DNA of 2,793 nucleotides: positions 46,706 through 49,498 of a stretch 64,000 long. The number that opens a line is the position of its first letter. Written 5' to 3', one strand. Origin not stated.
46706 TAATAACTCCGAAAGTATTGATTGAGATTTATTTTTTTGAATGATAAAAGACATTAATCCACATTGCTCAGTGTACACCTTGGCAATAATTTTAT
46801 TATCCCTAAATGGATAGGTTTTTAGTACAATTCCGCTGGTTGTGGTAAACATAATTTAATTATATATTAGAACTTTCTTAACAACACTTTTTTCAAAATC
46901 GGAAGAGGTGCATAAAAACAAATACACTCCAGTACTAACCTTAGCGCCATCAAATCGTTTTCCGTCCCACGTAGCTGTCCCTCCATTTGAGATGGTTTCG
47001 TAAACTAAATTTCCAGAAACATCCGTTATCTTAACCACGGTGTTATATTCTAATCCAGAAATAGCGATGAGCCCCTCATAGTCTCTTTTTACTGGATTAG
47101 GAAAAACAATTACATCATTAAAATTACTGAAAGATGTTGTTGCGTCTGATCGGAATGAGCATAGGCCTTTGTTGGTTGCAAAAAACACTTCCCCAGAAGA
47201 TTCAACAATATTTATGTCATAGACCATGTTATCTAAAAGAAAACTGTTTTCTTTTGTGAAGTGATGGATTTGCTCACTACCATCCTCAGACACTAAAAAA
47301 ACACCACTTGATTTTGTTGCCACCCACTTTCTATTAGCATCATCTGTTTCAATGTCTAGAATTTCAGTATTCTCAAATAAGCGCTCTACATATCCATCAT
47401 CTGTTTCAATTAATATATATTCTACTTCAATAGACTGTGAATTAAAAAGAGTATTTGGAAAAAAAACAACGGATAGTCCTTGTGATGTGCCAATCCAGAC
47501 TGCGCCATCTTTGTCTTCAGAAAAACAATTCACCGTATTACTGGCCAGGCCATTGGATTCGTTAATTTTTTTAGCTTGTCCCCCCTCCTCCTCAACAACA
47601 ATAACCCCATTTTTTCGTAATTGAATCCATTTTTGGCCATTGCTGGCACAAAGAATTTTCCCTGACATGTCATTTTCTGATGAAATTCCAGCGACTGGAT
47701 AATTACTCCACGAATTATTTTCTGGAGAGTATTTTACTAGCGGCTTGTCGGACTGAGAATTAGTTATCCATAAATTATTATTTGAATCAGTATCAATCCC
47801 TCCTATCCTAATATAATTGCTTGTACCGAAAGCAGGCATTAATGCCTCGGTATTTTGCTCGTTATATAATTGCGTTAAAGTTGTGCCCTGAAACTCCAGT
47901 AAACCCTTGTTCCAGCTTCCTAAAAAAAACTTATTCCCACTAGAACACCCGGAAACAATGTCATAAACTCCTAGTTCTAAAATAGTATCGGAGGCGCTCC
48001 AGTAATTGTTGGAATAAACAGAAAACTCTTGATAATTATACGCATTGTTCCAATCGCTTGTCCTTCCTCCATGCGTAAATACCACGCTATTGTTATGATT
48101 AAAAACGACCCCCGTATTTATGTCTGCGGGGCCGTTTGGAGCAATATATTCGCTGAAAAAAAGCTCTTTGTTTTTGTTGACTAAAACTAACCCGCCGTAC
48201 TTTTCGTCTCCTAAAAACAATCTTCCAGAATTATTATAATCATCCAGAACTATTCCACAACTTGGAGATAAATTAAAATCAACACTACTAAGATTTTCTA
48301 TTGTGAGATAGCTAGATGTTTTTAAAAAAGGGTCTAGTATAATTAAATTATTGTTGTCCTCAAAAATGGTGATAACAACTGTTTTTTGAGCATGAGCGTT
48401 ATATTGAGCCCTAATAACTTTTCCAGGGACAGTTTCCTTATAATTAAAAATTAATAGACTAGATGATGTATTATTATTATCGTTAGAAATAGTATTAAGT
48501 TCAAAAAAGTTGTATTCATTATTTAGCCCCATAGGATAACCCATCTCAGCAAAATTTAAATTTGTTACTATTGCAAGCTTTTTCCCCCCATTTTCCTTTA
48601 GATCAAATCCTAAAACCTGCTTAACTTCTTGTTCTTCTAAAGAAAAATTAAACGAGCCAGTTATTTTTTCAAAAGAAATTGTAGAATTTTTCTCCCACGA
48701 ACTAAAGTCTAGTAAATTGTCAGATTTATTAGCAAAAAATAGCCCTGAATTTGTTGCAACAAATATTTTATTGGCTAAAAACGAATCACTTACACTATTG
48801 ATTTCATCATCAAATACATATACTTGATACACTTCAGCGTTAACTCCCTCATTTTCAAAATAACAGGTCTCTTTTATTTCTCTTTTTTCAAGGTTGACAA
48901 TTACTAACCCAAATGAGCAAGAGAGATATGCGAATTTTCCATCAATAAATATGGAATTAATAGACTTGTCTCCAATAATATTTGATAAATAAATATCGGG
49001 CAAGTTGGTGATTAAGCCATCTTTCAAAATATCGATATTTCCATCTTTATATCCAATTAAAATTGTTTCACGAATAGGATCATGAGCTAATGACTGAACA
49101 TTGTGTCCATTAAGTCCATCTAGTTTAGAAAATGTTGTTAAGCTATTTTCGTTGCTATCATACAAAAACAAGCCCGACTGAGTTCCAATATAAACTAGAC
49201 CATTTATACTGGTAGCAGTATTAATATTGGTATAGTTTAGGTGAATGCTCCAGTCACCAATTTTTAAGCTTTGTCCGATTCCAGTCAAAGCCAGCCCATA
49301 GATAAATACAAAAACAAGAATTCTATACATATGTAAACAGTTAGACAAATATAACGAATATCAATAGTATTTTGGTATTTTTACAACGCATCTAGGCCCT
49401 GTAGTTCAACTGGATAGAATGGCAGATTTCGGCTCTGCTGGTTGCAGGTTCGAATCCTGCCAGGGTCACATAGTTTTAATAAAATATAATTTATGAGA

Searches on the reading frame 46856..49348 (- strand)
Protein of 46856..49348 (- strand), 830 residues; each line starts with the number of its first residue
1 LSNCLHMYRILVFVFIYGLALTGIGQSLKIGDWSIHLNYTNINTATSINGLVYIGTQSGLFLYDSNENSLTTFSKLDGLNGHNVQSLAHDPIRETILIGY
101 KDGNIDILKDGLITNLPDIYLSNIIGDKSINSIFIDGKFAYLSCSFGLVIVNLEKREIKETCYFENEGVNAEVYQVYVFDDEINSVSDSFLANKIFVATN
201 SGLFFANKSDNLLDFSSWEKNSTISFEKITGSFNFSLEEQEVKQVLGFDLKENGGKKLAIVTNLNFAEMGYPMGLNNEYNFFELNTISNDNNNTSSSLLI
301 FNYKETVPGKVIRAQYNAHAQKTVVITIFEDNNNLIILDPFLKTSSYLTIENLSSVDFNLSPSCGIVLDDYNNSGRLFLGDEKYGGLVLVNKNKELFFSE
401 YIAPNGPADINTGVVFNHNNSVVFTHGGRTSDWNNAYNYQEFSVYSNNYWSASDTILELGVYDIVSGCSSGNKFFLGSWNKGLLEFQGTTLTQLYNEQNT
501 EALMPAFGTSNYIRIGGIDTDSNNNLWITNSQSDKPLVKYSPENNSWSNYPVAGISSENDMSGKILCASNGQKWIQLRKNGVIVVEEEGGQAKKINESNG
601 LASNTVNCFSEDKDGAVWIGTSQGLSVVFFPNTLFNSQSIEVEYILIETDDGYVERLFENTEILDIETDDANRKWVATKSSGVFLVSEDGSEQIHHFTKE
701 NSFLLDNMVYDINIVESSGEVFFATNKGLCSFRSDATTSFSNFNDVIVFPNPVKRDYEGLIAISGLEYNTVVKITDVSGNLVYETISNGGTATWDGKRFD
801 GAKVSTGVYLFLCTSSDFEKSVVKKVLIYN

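Call 65: search_protein_families(library=ncbifam, proteins=[window:46856-49348:-], max_evalue=1e-10)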
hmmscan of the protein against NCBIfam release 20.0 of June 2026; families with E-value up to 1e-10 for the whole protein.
window:46856-49348:- (830 aa): 1 family
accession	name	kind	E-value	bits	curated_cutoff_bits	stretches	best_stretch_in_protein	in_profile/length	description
NF052228.1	T9SS_PorZ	equivalog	4.3e-162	541.3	260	2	296-828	212-755/757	type IX secretion system anionic LPS delivery protein PorZ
